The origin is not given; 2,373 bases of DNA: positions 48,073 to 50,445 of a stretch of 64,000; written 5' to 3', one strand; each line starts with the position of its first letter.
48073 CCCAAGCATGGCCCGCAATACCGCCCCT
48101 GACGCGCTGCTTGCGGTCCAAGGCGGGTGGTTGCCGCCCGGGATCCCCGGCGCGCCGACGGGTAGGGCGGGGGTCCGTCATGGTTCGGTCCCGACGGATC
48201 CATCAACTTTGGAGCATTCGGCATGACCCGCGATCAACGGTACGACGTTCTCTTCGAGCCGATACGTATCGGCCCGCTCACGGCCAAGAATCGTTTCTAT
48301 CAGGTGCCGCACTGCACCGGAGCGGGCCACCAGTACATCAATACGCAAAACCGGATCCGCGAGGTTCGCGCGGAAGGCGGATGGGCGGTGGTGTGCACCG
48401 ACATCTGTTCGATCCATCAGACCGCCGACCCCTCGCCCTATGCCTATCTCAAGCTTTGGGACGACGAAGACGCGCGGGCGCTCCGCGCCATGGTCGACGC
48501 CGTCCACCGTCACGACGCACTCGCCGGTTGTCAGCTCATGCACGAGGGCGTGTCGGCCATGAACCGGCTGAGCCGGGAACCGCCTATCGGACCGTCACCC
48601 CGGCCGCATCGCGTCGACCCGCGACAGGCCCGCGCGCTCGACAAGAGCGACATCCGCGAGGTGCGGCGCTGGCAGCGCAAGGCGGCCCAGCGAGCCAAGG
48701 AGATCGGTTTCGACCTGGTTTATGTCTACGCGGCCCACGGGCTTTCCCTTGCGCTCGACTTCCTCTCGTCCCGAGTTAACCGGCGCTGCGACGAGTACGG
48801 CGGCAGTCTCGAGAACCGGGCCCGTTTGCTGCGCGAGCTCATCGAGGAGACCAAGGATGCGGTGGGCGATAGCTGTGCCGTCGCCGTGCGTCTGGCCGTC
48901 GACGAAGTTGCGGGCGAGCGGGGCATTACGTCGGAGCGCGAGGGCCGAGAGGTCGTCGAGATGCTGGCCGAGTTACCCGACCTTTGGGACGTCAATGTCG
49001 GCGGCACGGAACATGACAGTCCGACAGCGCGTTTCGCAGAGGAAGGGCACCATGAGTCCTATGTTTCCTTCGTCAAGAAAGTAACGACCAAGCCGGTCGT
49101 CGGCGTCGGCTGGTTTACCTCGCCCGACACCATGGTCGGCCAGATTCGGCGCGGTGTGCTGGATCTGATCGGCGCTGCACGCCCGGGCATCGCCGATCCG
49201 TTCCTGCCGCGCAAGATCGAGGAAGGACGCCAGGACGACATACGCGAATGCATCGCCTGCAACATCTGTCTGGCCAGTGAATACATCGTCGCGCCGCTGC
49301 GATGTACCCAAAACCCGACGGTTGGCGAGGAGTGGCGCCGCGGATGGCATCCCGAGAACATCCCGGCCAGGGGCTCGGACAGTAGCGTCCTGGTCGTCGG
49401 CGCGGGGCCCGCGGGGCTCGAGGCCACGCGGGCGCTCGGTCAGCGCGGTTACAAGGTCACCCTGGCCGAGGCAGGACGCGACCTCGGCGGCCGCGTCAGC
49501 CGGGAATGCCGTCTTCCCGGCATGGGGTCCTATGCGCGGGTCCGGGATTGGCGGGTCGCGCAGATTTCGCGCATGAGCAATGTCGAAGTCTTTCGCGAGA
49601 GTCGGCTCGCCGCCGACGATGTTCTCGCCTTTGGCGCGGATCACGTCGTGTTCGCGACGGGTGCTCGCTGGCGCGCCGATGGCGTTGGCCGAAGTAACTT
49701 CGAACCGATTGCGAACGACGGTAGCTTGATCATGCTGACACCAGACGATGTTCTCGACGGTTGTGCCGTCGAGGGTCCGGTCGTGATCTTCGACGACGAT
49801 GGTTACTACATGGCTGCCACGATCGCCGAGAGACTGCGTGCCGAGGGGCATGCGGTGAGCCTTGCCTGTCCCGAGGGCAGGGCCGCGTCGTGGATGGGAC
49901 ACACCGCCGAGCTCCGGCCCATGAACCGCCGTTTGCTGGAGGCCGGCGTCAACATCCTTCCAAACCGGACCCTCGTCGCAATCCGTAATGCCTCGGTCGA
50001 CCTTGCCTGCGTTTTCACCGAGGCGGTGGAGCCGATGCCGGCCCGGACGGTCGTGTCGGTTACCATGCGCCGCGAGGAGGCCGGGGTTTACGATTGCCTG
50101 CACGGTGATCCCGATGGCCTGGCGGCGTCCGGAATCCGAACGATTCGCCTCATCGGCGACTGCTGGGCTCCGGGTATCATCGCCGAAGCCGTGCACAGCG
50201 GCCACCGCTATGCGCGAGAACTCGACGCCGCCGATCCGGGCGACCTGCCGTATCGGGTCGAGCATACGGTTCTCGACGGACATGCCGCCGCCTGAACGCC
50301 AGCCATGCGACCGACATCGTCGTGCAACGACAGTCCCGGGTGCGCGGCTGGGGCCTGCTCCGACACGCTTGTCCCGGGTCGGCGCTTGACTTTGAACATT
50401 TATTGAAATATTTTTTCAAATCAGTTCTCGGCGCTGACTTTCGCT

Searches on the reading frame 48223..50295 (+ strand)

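Call 73: search_protein_families(library=pfam, proteins=[window:48223-50295:+], max_evalue=0.00001)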
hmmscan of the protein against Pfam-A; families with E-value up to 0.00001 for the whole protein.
window:48223-50295:+ (690 aa): 5 families
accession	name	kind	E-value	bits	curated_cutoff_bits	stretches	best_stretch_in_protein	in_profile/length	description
PF00724.26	Oxidored_FMN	-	1.2e-69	235.7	27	1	10-338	2-341/342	NADH:flavin oxidoreductase / NADH oxidase family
PF22620.2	OYE-like_second_a-b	-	1.4e-09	38.5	25.5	1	505-600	1-96/128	OYE-like second alpha/beta domain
PF07992.20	Pyr_redox_2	-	2.8e-09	37.2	26.1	1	388-485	2-113/291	Pyridine nucleotide-disulphide oxidoreductase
PF13450.12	NAD_binding_8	-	2.2e-07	31.5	21.9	1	391-428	1-38/68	NAD(P)-binding Rossmann-like domain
PF12831.13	FAD_oxidored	-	1.8e-06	28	27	1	389-440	2-53/416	FAD dependent oxidoreductase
